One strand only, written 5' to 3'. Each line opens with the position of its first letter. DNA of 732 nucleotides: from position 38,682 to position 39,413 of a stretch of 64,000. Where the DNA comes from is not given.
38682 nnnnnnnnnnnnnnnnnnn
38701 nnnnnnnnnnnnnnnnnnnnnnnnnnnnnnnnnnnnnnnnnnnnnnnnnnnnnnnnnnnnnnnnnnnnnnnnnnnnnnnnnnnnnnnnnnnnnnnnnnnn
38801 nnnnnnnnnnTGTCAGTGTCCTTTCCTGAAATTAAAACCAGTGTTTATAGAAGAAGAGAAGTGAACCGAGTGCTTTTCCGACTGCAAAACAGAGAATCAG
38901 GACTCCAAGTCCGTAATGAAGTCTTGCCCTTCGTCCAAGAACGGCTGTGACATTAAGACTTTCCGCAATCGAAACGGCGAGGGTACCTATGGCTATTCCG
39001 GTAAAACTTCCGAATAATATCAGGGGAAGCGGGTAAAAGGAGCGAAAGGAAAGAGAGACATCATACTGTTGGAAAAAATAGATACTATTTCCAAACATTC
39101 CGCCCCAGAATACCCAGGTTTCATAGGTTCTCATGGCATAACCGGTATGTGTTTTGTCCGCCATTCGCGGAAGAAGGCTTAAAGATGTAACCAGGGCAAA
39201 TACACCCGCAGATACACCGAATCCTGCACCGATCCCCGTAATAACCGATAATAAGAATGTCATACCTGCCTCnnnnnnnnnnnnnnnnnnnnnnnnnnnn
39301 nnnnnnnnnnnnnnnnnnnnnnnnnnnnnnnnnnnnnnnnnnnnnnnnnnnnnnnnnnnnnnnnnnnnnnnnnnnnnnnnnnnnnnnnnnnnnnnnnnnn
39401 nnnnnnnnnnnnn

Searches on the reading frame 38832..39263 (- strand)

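Call 24: search_protein_families(library=pfam, proteins=[window:38832-39263:-])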
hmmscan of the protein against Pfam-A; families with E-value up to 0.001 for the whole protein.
window:38832-39263:- (143 aa): 1 family
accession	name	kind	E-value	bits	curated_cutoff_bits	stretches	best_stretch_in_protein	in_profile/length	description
PF13782.11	SpoVAB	-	1.6e-29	102.8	25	1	26-139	2-109/109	Stage V sporulation protein AB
